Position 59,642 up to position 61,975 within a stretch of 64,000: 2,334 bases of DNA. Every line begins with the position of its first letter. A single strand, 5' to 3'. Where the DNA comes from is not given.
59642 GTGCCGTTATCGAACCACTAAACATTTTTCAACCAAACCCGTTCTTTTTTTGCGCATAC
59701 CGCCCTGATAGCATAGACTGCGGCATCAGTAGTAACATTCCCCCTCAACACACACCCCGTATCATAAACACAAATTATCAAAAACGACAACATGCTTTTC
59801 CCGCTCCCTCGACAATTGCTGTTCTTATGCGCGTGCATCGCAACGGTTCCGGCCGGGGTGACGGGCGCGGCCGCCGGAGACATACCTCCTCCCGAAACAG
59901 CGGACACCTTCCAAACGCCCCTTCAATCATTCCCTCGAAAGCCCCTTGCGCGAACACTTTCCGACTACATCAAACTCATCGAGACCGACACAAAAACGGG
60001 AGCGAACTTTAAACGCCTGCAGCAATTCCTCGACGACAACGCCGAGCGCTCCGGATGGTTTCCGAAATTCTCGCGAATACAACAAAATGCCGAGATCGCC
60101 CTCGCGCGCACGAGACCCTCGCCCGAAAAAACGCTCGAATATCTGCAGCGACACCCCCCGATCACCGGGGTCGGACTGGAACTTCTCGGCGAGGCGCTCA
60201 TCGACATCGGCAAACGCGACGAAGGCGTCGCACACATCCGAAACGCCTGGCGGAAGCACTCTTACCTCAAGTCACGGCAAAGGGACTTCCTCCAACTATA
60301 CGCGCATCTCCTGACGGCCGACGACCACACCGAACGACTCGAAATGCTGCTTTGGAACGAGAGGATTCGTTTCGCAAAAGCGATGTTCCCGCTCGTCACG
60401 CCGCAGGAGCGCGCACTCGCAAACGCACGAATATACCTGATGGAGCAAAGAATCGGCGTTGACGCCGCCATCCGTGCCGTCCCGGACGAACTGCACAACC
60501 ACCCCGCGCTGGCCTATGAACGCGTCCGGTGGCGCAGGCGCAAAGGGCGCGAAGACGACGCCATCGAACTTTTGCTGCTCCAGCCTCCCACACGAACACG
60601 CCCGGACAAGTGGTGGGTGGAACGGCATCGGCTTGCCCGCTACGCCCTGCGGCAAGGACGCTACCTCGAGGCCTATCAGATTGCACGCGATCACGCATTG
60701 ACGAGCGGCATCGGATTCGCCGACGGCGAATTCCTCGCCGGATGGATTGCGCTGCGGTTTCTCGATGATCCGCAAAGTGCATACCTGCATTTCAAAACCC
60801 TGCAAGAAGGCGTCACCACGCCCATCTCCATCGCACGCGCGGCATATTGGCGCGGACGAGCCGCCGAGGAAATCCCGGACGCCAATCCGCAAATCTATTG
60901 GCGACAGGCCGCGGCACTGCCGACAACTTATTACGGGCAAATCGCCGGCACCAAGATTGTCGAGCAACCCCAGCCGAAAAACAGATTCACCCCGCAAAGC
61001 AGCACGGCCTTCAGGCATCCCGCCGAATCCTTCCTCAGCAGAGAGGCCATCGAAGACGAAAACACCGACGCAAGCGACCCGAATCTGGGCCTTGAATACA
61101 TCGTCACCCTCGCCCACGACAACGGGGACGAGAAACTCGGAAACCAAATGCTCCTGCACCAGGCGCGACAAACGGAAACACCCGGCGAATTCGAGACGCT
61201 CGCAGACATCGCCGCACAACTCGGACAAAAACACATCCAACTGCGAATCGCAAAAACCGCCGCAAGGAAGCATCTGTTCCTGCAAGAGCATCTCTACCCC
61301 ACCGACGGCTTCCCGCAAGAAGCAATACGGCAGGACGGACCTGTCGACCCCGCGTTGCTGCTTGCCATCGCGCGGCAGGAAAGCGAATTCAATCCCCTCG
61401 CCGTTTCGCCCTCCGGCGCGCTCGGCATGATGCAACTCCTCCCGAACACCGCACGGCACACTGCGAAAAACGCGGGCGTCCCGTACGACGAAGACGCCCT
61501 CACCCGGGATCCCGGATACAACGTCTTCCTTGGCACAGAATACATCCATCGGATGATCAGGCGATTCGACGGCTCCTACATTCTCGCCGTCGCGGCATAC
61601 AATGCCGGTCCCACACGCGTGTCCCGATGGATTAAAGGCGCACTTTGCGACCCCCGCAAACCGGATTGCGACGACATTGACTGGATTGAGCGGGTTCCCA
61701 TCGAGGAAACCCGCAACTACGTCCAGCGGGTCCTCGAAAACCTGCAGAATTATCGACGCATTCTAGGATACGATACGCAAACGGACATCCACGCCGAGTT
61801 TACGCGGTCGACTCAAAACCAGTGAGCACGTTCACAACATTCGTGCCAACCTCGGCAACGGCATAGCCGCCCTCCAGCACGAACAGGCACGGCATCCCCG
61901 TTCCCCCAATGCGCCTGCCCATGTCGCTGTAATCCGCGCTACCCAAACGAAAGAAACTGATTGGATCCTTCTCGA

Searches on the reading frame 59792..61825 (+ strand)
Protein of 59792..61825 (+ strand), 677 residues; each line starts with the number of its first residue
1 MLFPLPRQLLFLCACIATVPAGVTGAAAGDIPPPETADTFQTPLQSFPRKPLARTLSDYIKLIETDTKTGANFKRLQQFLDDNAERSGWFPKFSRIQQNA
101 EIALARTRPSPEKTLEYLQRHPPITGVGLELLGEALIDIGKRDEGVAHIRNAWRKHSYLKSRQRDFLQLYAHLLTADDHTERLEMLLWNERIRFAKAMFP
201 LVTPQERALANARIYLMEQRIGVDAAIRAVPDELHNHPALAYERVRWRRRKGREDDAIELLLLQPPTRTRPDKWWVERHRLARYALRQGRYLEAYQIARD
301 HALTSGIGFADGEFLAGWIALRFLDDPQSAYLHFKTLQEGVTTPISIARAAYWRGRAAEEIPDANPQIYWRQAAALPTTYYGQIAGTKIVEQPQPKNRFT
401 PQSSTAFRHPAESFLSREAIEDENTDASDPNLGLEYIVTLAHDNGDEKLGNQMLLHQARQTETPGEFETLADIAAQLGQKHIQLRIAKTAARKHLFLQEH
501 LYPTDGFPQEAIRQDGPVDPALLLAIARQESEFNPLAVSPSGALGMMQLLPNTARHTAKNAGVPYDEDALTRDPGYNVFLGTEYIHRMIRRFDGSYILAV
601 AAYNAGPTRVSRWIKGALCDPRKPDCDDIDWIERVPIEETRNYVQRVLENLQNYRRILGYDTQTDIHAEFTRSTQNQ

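Call 86: search_protein_families(library=pfam, proteins=[window:59792-61825:+], max_evalue=0.00001)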
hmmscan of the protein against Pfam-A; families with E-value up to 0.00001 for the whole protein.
window:59792-61825:+ (677 aa): 1 family
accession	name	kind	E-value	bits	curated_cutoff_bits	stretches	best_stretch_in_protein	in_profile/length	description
PF01464.25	SLT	-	3e-30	104.6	21.3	1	516-616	10-107/117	Transglycosylase SLT domain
